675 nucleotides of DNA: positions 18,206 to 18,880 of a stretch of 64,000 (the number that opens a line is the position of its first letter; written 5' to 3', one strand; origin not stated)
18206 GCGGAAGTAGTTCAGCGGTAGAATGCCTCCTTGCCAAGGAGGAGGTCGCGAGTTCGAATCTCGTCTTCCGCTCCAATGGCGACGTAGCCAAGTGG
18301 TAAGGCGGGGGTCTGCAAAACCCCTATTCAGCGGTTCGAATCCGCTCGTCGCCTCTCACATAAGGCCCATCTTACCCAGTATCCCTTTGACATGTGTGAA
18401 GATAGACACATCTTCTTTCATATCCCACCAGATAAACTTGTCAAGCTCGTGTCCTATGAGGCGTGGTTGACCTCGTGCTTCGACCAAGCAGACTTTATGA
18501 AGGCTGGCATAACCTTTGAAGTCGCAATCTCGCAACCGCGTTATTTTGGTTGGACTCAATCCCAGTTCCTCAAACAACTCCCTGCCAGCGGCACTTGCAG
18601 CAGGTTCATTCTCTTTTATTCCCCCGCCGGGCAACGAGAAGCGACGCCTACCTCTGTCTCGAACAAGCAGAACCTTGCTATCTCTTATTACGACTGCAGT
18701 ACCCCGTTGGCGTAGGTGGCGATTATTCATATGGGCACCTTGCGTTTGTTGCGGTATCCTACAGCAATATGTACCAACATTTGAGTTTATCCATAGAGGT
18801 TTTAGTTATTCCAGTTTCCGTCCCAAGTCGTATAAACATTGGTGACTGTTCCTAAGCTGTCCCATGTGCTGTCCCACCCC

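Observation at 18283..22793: tRNA-Cys-anchored 4.4-kb islet bounded by an exact 44-bp duplication of the tRNA 3' half, with no integrase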

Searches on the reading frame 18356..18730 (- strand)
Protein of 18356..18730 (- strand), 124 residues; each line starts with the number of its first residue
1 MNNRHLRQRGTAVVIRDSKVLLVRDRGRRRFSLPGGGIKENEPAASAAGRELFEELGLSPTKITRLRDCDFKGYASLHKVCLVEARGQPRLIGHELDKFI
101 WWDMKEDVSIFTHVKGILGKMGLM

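Call 7: search_protein_families(library=pfam, proteins=[window:18356-18730:-], max_evalue=0.1)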
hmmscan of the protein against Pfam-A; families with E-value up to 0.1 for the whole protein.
window:18356-18730:- (124 aa): 1 family
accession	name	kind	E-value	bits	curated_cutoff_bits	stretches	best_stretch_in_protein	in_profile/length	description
PF00293.34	NUDIX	-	4.9e-13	49.7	21.1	1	7-105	2-116/134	NUDIX domain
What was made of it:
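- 18356..18730 (-): NUDIX hydrolase, 124 aa, last gene of the cargo operon. Its stop codon shares one base with the attL core. PF00293, E 4.9e-13 (call 7).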

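Call 8: search_protein_families(library=padloc, proteins=[window:18356-18730:-], max_evalue=0.1)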
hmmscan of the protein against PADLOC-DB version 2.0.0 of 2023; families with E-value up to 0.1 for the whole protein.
window:18356-18730:- (124 aa): 1 family
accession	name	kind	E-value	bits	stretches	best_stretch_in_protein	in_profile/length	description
PDLC04899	PDC-S07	-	1.1e-05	23.1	1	11-72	11-76/135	-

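Call 9: search_protein_families(library=phrogs, proteins=[window:18356-18730:-], max_evalue=0.1)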
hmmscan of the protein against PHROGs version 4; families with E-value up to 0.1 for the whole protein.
window:18356-18730:- (124 aa): 7 families
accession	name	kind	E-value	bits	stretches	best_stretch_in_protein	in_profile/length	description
phrog_1198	-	other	1e-11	46.1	1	10-106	41-149/253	MutT/NUDIX hydrolase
phrog_1185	-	other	1.2e-06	29.1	1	25-82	175-232/301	nudix hydrolase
phrog_15528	-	head and packaging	7.7e-06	25.5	1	9-76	524-592/794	portal protein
phrog_19657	-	other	4.2e-05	24.6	1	28-66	58-96/176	nudix hydrolase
phrog_10313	-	other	0.00015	22.6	1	7-61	11-70/159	nudix hydrolase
phrog_6216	-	unknown function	0.0021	17.9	1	17-63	12-58/545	-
phrog_25541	-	unknown function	0.0036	17.8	1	12-77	79-146/210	-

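Call 64: list_cluster_members(proteins=[P0001, window:18356-18730:-, window:18802-20073:-, window:21715-22446:-])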
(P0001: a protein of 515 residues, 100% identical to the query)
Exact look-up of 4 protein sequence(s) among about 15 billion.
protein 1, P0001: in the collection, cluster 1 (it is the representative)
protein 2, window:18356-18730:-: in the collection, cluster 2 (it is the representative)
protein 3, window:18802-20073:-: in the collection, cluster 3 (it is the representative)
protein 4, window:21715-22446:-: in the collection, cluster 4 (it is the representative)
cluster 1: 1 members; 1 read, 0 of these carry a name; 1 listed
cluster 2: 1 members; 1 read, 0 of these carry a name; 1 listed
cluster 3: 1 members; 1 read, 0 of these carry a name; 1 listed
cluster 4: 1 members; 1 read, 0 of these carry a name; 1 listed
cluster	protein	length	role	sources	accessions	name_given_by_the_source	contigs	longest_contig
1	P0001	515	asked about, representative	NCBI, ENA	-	-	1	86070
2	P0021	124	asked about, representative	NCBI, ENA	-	-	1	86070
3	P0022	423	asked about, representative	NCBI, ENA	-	-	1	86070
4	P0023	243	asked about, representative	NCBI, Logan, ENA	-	-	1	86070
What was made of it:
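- All four proteins are singletons at 90% identity and the islet is found in one genome only (call 64).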

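Call 66: find_homologous_proteins(query=window:18356-18730:-, max_evalue=1e-10)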
Query window:18356-18730:- (124 aa): 304 proteins with E <= 1e-10 among 343 candidates; the best 120 are listed.
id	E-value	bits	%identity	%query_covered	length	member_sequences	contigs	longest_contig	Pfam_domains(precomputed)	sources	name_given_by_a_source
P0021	1.9e-77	275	100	100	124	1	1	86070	PF00293.35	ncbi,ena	-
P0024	1.6e-62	227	82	100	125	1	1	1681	PF00293.35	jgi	jgi:ADP-ribose pyrophosphatase YjhB (NUDIX family)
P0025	3.3e-62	226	82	100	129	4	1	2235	PF00293.35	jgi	-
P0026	1.1e-61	224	80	100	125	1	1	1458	PF00293.35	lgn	-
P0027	9.9e-61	221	81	100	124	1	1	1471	PF00293.35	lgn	-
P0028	1.8e-60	220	81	100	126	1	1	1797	PF00293.35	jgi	jgi:8-oxo-dGTP pyrophosphatase MutT (NUDIX family)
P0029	2.5e-60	220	80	100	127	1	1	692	PF00293.35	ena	-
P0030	4.7e-60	219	79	100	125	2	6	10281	PF00293.35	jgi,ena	jgi:ADP-ribose pyrophosphatase YjhB (NUDIX family)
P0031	5.1e-60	219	79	100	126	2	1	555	PF00293.35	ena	-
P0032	8.7e-60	218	81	99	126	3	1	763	PF00293.35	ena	-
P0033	7.7e-59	215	77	100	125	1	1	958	PF00293.35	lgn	-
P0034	1.0e-58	215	78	100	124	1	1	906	PF00293.35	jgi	-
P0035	1.3e-58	214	79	100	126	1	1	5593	PF00293.35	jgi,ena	-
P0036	1.7e-58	214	82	95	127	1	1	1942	PF00293.35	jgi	jgi:8-oxo-dGTP pyrophosphatase MutT (NUDIX family)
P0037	2.5e-58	214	79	98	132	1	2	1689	PF00293.35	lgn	-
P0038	3.2e-58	213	77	100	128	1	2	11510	PF00293.35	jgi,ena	-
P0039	4.4e-58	213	79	100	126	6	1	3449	PF00293.35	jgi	jgi:8-oxo-dGTP pyrophosphatase MutT (NUDIX family)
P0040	4.5e-58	213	77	100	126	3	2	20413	PF00293.35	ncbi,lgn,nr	ncbi:MAG: NUDIX domain-containing protein [Chloroflexi bacterium]|nr:NUDIX domain-containing protein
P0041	4.6e-58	213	78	100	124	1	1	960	PF00293.35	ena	-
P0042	7.2e-58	212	77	100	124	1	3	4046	PF00293.35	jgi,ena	-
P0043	1.1e-57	211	77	100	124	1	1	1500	PF00293.35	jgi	jgi:8-oxo-dGTP pyrophosphatase MutT (NUDIX family)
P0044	1.2e-57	211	77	100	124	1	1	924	PF00293.35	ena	-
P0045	1.8e-57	211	77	99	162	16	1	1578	PF00293.35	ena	-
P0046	3.9e-57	210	77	99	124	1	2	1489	PF00293.35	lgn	-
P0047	7.3e-57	209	77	100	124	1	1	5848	PF00293.35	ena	-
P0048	1.1e-56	208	77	100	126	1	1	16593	PF00293.35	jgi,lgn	jgi:ADP-ribose pyrophosphatase YjhB (NUDIX family)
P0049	1.8e-56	208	77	100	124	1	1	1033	PF00293.35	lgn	-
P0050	1.8e-56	208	74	100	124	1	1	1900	PF00293.35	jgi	jgi:8-oxo-dGTP pyrophosphatase MutT (NUDIX family)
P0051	1.9e-56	207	77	100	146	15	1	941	PF00293.35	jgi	-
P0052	2.0e-56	207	77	100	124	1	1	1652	PF00293.35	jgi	jgi:ADP-ribose pyrophosphatase YjhB (NUDIX family)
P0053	2.8e-56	207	78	98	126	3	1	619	PF00293.35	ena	-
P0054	4.2e-56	206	75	100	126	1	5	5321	PF00293.35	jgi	jgi:8-oxo-dGTP pyrophosphatase MutT (NUDIX family)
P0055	1.2e-55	205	77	98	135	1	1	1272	PF00293.35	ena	-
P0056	1.6e-55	204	77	98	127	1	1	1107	PF00293.35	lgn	-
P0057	4.1e-55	203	76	100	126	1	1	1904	PF00293.35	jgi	jgi:8-oxo-dGTP pyrophosphatase MutT (NUDIX family)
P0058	6.5e-51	190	71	96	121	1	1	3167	PF00293.35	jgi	-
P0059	8.0e-50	186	71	94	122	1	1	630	PF00293.35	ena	-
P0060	1.2e-49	185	73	91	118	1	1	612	PF00293.35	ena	-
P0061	9.0e-49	183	67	94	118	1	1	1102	PF00293.35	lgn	-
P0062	1.5e-48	182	69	96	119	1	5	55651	PF00293.35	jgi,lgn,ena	-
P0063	1.5e-48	182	66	100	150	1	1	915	PF00293.35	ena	-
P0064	1.7e-48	182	70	94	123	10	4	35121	PF00293.35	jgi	jgi:8-oxo-dGTP pyrophosphatase MutT (NUDIX family)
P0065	2.3e-48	181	69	94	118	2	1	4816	PF00293.35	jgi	-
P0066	4.3e-48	180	69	96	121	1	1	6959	PF00293.35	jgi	jgi:8-oxo-dGTP pyrophosphatase MutT (NUDIX family)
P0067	4.7e-48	180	70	98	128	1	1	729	PF00293.35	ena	-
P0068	7.7e-48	180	70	94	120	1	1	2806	PF00293.35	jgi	jgi:8-oxo-dGTP pyrophosphatase MutT (NUDIX family)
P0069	1.1e-47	179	69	94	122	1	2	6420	PF00293.35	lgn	-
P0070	1.2e-47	179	72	91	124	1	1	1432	PF00293.35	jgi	jgi:8-oxo-dGTP pyrophosphatase MutT (NUDIX family)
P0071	1.4e-47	179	69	95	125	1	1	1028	PF00293.35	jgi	jgi:8-oxo-dGTP pyrophosphatase MutT (NUDIX family)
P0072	1.6e-47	179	68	94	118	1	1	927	PF00293.35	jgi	jgi:8-oxo-dGTP diphosphatase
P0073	1.7e-47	179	67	94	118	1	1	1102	PF00293.35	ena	-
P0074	2.5e-47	178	69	94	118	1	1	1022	PF00293.35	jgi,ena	-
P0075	2.9e-47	178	67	94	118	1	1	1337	PF00293.35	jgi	jgi:8-oxo-dGTP diphosphatase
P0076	3.2e-47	178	71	91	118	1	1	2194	PF00293.35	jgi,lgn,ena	-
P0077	3.4e-47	178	66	94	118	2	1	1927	PF00293.35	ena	-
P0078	3.4e-47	178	69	94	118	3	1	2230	PF00293.35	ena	-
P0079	4.5e-47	177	66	94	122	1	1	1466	PF00293.35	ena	-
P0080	6.2e-47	177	67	95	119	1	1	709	PF00293.35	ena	-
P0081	6.6e-47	177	66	94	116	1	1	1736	PF00293.35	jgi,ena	-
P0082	8.4e-47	176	69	94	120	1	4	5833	PF00293.35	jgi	jgi:8-oxo-dGTP pyrophosphatase MutT (NUDIX family)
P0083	8.5e-47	176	68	94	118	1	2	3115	PF00293.35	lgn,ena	-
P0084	8.5e-47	176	67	95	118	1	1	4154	PF00293.35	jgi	jgi:8-oxo-dGTP pyrophosphatase MutT (NUDIX family)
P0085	8.9e-47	176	63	96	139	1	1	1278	PF00293.35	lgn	-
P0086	9.8e-47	176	68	94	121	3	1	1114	PF00293.35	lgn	-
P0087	1.4e-46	176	67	94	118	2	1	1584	PF00293.35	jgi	jgi:8-oxo-dGTP pyrophosphatase MutT (NUDIX family)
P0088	1.5e-46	176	64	98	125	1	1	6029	PF00293.35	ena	-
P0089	2.0e-46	175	68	94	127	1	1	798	PF00293.35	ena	-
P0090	2.1e-46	175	68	96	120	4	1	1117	PF00293.35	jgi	-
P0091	3.1e-46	174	67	94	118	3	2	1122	PF00293.35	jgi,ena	-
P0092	4.0e-46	174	67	94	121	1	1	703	PF00293.35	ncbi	-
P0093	4.4e-46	174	68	94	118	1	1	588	PF00293.35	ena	-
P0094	4.6e-46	174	69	96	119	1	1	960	PF00293.35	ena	-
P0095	4.9e-46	174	68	94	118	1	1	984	PF00293.35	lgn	-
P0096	7.0e-46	173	68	94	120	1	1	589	PF00293.35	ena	-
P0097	7.1e-46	173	68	94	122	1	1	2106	PF00293.35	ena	-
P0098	8.1e-46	173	68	94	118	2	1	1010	PF00293.35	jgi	-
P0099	8.1e-46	173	68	93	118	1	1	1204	PF00293.35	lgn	-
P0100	8.3e-46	173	66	100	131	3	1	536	PF00293.35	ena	-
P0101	9.1e-46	173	63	100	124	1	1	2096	PF00293.35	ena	-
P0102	1.0e-45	173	66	94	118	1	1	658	PF00293.35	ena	-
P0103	1.2e-45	173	64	94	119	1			PF00293.35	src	-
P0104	1.3e-45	172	66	94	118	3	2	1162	PF00293.35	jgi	-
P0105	1.5e-45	172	66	93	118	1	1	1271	PF00293.35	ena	-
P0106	1.6e-45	172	65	94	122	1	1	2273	PF00293.35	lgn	-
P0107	1.8e-45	172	66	94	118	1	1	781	PF00293.35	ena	-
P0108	2.9e-45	171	66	94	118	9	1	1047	PF00293.35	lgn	-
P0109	3.1e-45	171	66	94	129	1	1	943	PF00293.35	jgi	jgi:8-oxo-dGTP pyrophosphatase MutT (NUDIX family)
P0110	3.6e-45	171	67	91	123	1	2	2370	PF00293.35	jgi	jgi:8-oxo-dGTP pyrophosphatase MutT (NUDIX family)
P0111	3.6e-45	171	65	94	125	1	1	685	PF00293.35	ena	-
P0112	3.7e-45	171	67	94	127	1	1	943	PF00293.35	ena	-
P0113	3.9e-45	171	64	94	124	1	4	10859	PF00293.35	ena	-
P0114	4.9e-45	171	66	94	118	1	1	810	PF00293.35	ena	-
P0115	6.6e-45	170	66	94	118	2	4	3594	PF00293.35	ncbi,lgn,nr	ncbi:MAG: putative 8-oxo-dGTP diphosphatase 2 [Syntrophomonadaceae bacterium]|nr:putative 8-oxo-dGTP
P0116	8.6e-45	170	65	94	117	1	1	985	PF00293.35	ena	-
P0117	9.5e-45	170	68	94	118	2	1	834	PF00293.35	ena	-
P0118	1.2e-44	169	66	91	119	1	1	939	PF00293.35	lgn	-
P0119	1.3e-44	169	66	94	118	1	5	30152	PF00293.35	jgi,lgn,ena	jgi:8-oxo-dGTP pyrophosphatase MutT (NUDIX family)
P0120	1.7e-44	169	69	91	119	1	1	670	PF00293.35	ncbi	-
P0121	2.0e-44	169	65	94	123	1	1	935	PF00293.35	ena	-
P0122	2.3e-44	168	66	91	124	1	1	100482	PF00293.35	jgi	jgi:8-oxo-dGTP pyrophosphatase MutT (NUDIX family)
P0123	2.4e-44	168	64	93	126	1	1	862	PF00293.35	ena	-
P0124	2.7e-44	168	66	94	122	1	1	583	PF00293.35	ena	-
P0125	3.2e-44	168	65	94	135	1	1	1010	PF00293.35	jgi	jgi:8-oxo-dGTP pyrophosphatase MutT (NUDIX family)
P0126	5.0e-44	167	63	94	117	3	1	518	PF00293.35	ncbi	-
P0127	5.7e-44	167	64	94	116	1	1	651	PF00293.35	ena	-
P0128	6.7e-44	167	65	94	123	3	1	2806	PF00293.35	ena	-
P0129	7.3e-44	167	64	94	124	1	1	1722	PF00293.35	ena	-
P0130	7.8e-44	167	64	94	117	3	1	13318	PF00293.35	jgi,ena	-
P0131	8.0e-44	167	65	94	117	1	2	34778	PF00293.35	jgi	jgi:8-oxo-dGTP diphosphatase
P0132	8.1e-44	167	65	94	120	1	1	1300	PF00293.35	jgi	jgi:8-oxo-dGTP pyrophosphatase MutT (NUDIX family)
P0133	8.6e-44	167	63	93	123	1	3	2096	PF00293.35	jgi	jgi:ADP-ribose pyrophosphatase YjhB (NUDIX family)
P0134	1.0e-43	166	65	94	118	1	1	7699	PF00293.35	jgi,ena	-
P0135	1.0e-43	166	60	94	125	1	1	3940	PF00293.35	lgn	-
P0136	1.4e-43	166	63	94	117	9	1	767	PF00293.35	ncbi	-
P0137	1.5e-43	166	62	94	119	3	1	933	PF00293.35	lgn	-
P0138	2.0e-43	165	64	94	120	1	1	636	PF00293.35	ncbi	-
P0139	2.0e-43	165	59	95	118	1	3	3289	PF00293.35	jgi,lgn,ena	-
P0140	2.3e-43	165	65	94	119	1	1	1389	PF00293.35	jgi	-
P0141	2.3e-43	165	68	87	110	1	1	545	PF00293.35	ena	-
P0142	2.5e-43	165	64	94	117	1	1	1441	PF00293.35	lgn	-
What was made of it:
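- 18356..18730 (-): More than 304 homologs, many 75-82% identical (call 66).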

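Call 67: find_encoding_contigs(protein=P0040, flank=8000, max_places=4)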
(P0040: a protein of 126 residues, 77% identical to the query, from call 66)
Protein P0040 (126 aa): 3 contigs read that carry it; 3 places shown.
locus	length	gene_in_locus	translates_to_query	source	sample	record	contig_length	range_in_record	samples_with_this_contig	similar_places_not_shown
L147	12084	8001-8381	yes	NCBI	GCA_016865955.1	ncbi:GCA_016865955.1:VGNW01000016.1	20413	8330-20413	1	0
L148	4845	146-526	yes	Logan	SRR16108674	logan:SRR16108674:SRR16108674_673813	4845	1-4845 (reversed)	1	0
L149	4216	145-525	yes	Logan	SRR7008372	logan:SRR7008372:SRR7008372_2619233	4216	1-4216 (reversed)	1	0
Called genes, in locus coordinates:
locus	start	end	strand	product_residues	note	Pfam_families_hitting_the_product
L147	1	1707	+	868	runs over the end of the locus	PF01804:Penicil_amidase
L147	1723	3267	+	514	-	PF02310:B12-binding, PF04055:Radical_SAM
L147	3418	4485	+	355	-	PF00383:dCMP_cyt_deam_1, PF14437:MafB19-deam, PF01872:RibD_C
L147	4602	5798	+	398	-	PF02515:CoA_transf_3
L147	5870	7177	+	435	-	PF02515:CoA_transf_3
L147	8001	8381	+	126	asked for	PF00293:NUDIX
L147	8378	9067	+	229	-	PF01582:TIR, PF13676:TIR_2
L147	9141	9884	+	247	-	PF13563:2_5_RNA_ligase2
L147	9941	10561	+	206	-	-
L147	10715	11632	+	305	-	PF00582:Usp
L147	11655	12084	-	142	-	PF01810:LysE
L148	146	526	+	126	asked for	PF00293:NUDIX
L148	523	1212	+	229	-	PF01582:TIR, PF13676:TIR_2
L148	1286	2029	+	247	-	PF13563:2_5_RNA_ligase2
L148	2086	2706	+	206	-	-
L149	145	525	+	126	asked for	PF00293:NUDIX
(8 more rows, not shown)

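Call 68: find_encoding_contigs(protein=P0048, flank=8000, max_places=4)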
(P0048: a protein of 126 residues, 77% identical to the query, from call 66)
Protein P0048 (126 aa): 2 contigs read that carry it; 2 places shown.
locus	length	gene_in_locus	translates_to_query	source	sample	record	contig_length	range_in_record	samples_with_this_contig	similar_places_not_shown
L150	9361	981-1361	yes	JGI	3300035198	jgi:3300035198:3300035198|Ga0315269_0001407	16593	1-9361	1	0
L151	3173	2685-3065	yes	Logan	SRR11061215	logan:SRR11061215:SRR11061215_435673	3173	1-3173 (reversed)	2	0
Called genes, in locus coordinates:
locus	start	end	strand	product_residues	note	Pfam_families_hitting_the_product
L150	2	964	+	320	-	?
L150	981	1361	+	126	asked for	PF00293:NUDIX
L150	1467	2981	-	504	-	PF00370:FGGY_N, PF02782:FGGY_C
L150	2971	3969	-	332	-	PF00389:2-Hacid_dh, PF02826:2-Hacid_dh_C, PF03446:NAD_binding_2 (weak)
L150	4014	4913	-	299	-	PF04015:DUF362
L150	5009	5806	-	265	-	PF02146:SIR2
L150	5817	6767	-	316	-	PF04055:Radical_SAM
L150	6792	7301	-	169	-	PF00881:Nitroreductase, PF14512:TM1586_NiRdase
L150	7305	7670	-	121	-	PF04126:Cyclophil_like, PF18050:Cyclophil_like2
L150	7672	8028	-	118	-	PF03091:CutA1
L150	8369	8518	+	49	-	-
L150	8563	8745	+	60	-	-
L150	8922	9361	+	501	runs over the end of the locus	PF00512:HisKA, PF02518:HATPase_c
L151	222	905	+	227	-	-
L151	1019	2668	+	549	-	-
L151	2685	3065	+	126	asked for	PF00293:NUDIX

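Call 69: find_encoding_contigs(protein=P0030, flank=8000, max_places=6)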
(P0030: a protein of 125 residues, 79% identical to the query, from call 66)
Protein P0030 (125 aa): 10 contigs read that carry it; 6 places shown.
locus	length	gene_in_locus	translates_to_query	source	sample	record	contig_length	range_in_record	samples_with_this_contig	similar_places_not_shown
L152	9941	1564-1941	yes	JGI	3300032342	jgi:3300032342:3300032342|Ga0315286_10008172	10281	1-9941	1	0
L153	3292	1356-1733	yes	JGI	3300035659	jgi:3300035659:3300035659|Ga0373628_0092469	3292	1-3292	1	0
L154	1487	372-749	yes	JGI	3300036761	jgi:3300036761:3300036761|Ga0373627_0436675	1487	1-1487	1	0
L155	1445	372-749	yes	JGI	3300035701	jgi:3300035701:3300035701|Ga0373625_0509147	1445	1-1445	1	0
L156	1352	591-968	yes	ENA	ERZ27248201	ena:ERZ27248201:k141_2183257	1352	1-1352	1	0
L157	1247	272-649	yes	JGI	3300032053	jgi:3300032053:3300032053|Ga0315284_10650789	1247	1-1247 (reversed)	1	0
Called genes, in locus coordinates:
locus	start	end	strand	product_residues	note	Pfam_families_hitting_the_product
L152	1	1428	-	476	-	?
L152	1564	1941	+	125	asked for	PF00293:NUDIX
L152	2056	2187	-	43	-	-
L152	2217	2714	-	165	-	-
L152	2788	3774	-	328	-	PF08240:ADH_N, PF00107:ADH_zinc_N, PF13602:ADH_zinc_N_2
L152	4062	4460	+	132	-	-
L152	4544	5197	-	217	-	PF00072:Response_reg, PF00196:GerE, PF08281:Sigma70_r4_2 (weak)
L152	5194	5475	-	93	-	-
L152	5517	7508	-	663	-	PF02730:AFOR_N, PF01314:AFOR_C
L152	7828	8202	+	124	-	-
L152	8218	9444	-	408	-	PF01458:SUFBD_core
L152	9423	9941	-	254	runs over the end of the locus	PF00005:ABC_tran, PF13304:AAA_21 (faint)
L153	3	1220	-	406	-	?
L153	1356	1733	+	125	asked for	PF00293:NUDIX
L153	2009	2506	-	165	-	-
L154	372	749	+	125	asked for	PF00293:NUDIX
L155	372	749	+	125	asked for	PF00293:NUDIX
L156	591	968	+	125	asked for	PF00293:NUDIX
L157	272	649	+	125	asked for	PF00293:NUDIX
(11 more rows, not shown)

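Call 73: search_protein_families(library=padloc, proteins=[L147:8378-9067:+, L147:9141-9884:+, L147:9941-10561:+], max_evalue=0.001)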
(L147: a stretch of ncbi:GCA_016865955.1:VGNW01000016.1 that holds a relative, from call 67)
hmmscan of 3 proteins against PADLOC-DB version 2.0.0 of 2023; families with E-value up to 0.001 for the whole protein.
L147:8378-9067:+ (229 aa): 9 families
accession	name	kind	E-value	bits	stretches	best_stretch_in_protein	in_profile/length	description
PDLC02012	SAVED5--SAVED_TIR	-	1.7e-10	38.6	1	4-77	15-87/404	-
PDLC02403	Aga_TIR-PNTD1-PNTD2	-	3.5e-09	34.2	1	3-112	3-115/443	Class I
PDLC02421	Aga_TIR-PNTD1-PNTD2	-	4.4e-09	33.9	1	3-113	4-117/430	Class I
PDLC00434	ThsB1|ThsB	-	2.4e-08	31.5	1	4-90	140-225/396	TIR-like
PDLC05062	PDC-S66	-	7.9e-07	26.8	1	3-65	149-210/282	-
PDLC00436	ThsB1|ThsB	-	2e-06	25.4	1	3-84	36-119/183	TIR-like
PDLC00426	ThsB1|ThsB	-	7.4e-05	20.2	1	5-92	240-332/352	TIR-like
PDLC03957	bSEFIR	-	0.00011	20.1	0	2-61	36-99/412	-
PDLC02416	Aga_REase-TIR-PNTD1-PNTD2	-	0.00012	18.8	1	4-97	157-250/572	Class I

L147:9141-9884:+ (247 aa): 0 families

L147:9941-10561:+ (206 aa): 0 families
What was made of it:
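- On Known anti-phage defence systems (PADLOC-DB 2.0): The neighbouring TIR genes in other loci match TIR domains only (call 73).
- No known defence system is matched (calls 8, 73).
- Tried and rejected: PADLOC and PHROGs: nothing beyond NUDIX and coiled-coil noise (calls 8, 9, 73).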
